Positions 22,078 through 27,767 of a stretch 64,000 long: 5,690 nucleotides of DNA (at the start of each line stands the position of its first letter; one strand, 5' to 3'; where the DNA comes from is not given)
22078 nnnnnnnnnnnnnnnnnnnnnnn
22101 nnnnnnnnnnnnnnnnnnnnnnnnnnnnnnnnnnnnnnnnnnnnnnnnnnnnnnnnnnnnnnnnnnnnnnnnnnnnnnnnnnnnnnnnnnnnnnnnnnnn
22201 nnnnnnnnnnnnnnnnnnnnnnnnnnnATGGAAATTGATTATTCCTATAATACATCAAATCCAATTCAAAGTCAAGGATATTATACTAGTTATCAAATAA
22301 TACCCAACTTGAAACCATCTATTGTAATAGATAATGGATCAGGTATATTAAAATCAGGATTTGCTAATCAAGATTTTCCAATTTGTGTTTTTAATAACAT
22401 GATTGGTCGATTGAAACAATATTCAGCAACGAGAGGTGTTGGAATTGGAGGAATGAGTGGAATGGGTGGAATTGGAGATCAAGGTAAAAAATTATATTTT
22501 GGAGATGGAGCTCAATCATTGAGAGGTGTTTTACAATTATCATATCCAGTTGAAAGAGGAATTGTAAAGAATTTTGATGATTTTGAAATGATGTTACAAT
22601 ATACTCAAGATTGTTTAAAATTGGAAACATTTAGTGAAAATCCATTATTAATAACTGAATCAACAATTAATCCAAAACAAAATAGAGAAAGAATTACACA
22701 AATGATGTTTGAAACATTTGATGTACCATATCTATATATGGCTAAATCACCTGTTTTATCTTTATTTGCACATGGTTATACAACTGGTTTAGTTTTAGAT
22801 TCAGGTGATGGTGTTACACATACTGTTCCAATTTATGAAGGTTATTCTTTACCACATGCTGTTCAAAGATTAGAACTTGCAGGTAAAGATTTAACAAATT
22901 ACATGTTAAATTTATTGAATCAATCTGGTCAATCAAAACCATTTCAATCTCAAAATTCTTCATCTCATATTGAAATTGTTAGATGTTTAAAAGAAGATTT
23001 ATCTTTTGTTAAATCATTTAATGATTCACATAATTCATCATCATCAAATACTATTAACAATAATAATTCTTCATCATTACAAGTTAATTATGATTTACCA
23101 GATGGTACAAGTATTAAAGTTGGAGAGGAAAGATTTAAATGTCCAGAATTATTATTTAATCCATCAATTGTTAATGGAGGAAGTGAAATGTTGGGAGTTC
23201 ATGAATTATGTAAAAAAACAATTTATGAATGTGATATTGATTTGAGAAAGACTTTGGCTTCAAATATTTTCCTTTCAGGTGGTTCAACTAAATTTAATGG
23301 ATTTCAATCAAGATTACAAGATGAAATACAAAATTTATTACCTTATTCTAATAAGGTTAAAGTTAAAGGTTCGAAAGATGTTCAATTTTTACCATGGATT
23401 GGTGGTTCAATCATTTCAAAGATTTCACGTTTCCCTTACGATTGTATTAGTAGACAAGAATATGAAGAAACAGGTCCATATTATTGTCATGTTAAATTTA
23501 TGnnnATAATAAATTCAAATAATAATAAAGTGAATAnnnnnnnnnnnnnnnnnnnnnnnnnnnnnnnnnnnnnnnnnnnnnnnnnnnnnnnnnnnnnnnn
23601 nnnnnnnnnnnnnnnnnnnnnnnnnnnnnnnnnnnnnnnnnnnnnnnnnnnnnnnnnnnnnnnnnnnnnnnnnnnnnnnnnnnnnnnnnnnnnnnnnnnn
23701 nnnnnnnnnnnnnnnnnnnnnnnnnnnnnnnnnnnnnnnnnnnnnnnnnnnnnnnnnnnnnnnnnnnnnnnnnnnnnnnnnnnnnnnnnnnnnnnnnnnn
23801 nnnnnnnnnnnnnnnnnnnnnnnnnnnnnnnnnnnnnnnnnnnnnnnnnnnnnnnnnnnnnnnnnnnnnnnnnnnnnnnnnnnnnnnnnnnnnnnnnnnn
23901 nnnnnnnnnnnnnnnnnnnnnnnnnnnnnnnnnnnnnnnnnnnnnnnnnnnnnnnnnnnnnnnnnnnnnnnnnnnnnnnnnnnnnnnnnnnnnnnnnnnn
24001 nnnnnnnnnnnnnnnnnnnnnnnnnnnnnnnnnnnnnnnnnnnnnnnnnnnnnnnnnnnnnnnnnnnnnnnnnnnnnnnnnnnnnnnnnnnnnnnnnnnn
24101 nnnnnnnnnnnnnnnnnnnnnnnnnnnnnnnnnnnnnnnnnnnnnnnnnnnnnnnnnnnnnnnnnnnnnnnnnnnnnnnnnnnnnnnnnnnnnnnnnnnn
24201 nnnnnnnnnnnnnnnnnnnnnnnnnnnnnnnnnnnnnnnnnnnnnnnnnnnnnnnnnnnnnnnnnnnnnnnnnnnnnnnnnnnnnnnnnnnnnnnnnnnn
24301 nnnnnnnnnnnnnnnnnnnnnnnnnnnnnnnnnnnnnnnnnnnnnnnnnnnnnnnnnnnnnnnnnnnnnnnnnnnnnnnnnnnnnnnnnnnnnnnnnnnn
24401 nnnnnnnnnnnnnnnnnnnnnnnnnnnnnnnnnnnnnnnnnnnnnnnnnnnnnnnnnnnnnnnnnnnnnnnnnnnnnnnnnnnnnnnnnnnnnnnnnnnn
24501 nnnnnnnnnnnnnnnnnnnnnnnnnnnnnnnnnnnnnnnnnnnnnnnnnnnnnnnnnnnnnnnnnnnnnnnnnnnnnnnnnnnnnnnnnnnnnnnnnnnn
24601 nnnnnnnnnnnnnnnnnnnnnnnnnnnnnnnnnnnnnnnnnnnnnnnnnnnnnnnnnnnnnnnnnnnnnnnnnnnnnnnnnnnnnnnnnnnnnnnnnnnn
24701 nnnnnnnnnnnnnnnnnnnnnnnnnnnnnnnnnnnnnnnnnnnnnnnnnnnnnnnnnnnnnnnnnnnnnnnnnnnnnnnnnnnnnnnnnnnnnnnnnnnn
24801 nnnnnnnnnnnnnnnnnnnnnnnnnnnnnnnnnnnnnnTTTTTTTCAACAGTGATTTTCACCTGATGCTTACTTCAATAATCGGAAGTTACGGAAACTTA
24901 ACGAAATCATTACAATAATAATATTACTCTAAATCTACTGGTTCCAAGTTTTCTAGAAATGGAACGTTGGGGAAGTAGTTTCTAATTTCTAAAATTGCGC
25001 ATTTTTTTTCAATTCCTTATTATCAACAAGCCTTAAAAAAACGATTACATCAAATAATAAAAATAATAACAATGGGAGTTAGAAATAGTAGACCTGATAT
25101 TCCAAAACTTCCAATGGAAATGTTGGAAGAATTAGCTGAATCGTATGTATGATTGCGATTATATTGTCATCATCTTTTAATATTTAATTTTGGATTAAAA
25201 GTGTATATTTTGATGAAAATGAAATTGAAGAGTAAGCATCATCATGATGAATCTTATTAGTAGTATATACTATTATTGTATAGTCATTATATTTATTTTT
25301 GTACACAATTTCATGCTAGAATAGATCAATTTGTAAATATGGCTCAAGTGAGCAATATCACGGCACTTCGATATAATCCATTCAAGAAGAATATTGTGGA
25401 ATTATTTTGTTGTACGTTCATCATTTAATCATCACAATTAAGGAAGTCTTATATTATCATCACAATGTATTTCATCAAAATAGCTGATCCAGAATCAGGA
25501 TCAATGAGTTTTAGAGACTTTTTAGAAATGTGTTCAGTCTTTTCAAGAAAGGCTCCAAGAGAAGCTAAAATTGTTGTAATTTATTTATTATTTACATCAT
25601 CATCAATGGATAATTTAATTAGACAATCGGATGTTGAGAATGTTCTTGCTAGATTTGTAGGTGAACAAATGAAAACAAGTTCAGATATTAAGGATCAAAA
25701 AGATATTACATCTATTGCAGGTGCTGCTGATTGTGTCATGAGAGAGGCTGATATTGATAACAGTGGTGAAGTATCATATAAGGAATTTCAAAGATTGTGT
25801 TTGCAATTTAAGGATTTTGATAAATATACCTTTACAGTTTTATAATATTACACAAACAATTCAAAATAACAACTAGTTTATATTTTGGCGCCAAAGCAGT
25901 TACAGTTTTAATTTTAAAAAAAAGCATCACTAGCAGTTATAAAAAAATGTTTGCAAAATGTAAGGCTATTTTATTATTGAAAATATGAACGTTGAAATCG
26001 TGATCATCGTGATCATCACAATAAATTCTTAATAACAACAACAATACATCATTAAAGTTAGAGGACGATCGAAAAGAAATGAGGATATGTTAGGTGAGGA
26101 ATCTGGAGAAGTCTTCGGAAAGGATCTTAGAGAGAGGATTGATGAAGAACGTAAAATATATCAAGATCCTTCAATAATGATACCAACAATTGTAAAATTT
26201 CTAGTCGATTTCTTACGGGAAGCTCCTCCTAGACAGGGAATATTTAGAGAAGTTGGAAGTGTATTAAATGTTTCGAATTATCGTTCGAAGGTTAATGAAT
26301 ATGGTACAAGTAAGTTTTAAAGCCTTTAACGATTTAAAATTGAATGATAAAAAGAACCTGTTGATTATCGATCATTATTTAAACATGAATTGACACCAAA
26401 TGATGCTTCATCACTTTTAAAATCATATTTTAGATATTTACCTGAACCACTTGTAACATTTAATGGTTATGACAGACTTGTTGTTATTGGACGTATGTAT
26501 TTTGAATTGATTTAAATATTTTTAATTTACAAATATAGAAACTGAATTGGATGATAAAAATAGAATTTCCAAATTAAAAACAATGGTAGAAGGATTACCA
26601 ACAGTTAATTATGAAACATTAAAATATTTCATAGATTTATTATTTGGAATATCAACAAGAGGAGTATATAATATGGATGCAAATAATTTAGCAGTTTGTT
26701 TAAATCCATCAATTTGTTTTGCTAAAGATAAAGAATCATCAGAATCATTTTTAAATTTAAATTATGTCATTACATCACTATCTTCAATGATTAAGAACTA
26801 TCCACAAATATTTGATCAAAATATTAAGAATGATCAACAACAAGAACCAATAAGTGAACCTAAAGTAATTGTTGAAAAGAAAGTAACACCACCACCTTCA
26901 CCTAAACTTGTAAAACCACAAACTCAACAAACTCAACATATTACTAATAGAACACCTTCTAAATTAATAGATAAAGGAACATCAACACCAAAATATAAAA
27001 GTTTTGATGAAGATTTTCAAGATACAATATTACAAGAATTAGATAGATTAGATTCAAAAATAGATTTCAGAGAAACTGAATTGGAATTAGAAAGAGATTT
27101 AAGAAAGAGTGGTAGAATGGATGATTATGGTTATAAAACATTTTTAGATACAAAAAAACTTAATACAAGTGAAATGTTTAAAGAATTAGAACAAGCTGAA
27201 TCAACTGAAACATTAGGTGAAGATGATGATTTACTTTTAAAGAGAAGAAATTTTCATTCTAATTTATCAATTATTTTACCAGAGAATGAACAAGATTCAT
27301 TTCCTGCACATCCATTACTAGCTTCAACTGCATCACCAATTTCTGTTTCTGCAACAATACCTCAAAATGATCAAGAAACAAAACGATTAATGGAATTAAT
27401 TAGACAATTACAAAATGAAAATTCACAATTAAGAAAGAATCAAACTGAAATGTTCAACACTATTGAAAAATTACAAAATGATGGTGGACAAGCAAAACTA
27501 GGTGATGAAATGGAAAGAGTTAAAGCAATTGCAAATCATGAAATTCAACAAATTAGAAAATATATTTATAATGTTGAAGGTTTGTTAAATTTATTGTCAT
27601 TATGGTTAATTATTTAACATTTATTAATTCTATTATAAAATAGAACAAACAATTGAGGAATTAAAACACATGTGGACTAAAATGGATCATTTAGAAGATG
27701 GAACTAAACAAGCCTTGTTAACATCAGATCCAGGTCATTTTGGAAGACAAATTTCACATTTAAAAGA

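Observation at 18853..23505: Fusion gene encoding three PH domains followed by a complete actin-like domain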

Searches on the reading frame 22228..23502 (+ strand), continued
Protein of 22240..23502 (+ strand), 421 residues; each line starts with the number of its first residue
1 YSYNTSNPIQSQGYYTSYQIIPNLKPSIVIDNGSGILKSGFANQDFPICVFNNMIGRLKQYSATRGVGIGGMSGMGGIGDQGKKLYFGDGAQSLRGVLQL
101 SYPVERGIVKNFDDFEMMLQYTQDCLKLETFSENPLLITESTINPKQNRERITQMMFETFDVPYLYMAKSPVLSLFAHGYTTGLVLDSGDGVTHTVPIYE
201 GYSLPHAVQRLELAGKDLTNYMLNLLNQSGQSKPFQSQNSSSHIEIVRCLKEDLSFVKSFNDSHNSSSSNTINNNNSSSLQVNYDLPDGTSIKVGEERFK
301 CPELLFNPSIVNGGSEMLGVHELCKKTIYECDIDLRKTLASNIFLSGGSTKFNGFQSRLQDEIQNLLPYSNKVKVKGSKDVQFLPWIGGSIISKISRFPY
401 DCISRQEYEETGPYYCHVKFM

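Call 43: predict_structure(alignment_id=A4)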
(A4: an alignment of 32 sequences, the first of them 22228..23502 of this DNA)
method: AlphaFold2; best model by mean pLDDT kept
length: 425 residues; sequences in the alignment: 32
mean_pLDDT: 62.5   pTM: 0.60
mean pLDDT of the five models: 62.5, 55.5, 54.4, 50.7, 49.0
residues with pLDDT >= 90: 36; 70-90: 161; 50-70: 95; < 50: 133
segments of 3 or more residues with pLDDT < 50: 1-26, 57-103, 167-170, 268-283, 384-409, 416-425
pLDDT, mean of each block of 10 residues (from residue 1): 26 31 51 73 79 58 31 28 34 37 54 66 79 72 61 74 58 71 84 70 79 66 77 63 64 77 57 34 63 74 82 70 89 91 90 71 92 91 48 29 41 48 38
secondary structure, 60 per line:
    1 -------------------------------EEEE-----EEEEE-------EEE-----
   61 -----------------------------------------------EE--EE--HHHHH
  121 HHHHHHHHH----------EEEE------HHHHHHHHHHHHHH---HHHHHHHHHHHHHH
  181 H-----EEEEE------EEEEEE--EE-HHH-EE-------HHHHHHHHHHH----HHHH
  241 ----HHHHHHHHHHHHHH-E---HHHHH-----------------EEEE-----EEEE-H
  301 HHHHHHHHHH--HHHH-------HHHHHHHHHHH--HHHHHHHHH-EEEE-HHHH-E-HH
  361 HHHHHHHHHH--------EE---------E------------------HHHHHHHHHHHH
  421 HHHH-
elements in order: E32-35 E41-45 E53-55 H116-129 E140-143 H150-163 H167-181 E187-191 E198-203 H222-232 H237-240 H245-258 H264-268 E286-289 E295-298 H300-310 H313-316 H324-334 H337-345 E347-350 H352-355 H359-370 H409-424

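Call 55: find_encoding_contigs(protein=P0048, flank=10000, max_places=3)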
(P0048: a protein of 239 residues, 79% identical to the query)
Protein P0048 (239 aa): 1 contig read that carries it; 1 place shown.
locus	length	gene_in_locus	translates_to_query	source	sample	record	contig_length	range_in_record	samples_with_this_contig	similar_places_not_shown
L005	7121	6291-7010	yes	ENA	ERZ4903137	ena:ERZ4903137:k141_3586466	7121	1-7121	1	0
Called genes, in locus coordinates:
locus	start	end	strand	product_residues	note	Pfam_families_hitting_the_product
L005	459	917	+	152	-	PF03618:Kinase-PPPase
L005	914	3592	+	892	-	PF01326:PPDK_N, PF00391:PEP-utilizers, PF02896:PEP-utilizers_C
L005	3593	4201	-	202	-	-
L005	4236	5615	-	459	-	PF01212:Beta_elim_lyase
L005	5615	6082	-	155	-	-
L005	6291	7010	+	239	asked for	PF00022:Actin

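Call 78: fold_search(model_id=the predicted structure, library=pdb)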
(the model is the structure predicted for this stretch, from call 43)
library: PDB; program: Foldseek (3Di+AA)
matches with E <= 10: 804; with E <= 0.001: 547
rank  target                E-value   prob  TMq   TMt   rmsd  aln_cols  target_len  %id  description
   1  7z8f_H                1.6e-30  1.00  0.46  0.52  17.2       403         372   45  Composite structure of dynein-dynactin-BICDR on microtubules (released 2022-07-27)
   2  1d4x_A                1.8e-30  1.00  0.46  0.53  17.0       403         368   44  Crystal Structure of Caenorhabditis Elegans Mg-ATP Actin Complexed with Human Gelsolin Segment 1 at 1.75 A resolution. (released 2001-05-02)
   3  2a41_A                1.9e-30  1.00  0.46  0.52  17.3       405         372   44  Ternary complex of the WH2 Domain of WIP with Actin-DNAse I (released 2005-11-01)
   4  5ubo_A                2.1e-30  1.00  0.46  0.53  17.0       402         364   43  Mical-oxidized Actin complex with Gelsolin Segment 1 (released 2017-12-20)
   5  8br0_C                2.1e-30  1.00  0.46  0.53  16.9       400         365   43  ExoY Nucleotidyl Cyclase domain from Vibrio nigripulchritudo MARTX toxin (residue Q3455 to L3863) in complex with 3'de (released 2023-09-20)
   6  3ci5_A                2.7e-30  1.00  0.46  0.53  17.0       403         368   43  Complex of Phosphorylated Dictyostelium Discoideum Actin with Gelsolin (released 2008-08-19)
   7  6qri_A                3.3e-30  1.00  0.46  0.54  17.0       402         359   43  Structure of rabbit G-actin in complex with chivosazole A (released 2019-07-03)
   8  9cfv_B                3.5e-30  1.00  0.46  0.53  16.6       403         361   43  Cryo-EM structure of delta-NTR myosin-1c bound to F-actin (released 2025-02-12)
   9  9nb9_D                3.7e-30  1.00  0.46  0.52  17.9       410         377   44  Viral protein DP71L in complex with phosphorylated eIF2alpha (NTD) and protein phosphatase 1A (D64A), stabilized by G- (released 2025-07-09)
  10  1c0f_A                4.1e-30  1.00  0.46  0.53  17.1       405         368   42  CRYSTAL STRUCTURE OF DICTYOSTELIUM CAATP-ACTIN IN COMPLEX WITH GELSOLIN SEGMENT 1 (released 2000-03-01)
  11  1yag_A                4.1e-30  1.00  0.46  0.52  17.2       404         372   43  STRUCTURE OF THE YEAST ACTIN-HUMAN GELSOLIN SEGMENT 1 COMPLEX (released 1999-10-09)
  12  9cfv_C                4.6e-30  1.00  0.46  0.52  17.2       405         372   44  Cryo-EM structure of delta-NTR myosin-1c bound to F-actin (released 2025-02-12)
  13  6jh8_A                5.2e-30  1.00  0.46  0.54  16.9       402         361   43  Crystal structure of an actin monomer in complex with a chimeric peptide of Cordon-Bleu WH2 mutant and MIM. (released 2020-02-19)
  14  8bjh_A                5.5e-30  1.00  0.46  0.53  16.8       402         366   43  chimera of the inactive ExoY Nucleotidyl Cyclase domain from Vibrio nigripulchritudo MARTX toxin, with the double muta (released 2023-09-20)
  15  3eks                  5.8e-30  1.00  0.46  0.52  17.2       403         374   45  Crystal Structure of Monomeric Actin bound to Cytochalasin D (released 2008-10-07)
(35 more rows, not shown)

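Call 81: search_protein_families(library=pfam, proteins=[P0274], max_evalue=0.001)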
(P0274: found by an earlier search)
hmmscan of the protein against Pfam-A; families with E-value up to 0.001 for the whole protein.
P0274 (1493 aa): 3 families
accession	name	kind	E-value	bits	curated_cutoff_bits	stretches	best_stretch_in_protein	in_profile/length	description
PF00022.25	Actin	-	5.2e-102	341.9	27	1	1103-1492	3-409/410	Actin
PF00169.35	PH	-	1.2e-16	61.5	25.1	2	383-522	2-103/105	PH domain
PF08458.16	PH_2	-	5.9e-05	23.8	22.2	0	572-638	36-100/106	Plant pleckstrin homology-like region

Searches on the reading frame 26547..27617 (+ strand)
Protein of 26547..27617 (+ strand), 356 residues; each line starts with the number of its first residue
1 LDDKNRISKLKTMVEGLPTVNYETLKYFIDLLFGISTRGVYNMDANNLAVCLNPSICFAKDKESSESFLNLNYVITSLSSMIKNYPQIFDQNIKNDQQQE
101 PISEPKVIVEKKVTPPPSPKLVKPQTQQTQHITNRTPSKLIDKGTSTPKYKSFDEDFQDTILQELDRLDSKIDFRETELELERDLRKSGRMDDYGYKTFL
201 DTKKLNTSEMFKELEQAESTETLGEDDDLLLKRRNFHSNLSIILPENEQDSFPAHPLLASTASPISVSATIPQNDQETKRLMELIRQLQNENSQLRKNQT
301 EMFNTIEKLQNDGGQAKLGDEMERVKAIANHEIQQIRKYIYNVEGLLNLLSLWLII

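Call 65: search_protein_families(library=pfam, proteins=[window:26547-27617:+], max_evalue=0.0001)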
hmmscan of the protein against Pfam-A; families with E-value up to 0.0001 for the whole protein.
window:26547-27617:+ (356 aa): 1 family
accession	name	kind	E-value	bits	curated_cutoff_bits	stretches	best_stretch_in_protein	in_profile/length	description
PF00620.32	RhoGAP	-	8e-11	42.5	24.5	1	2-57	88-144/148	RhoGAP domain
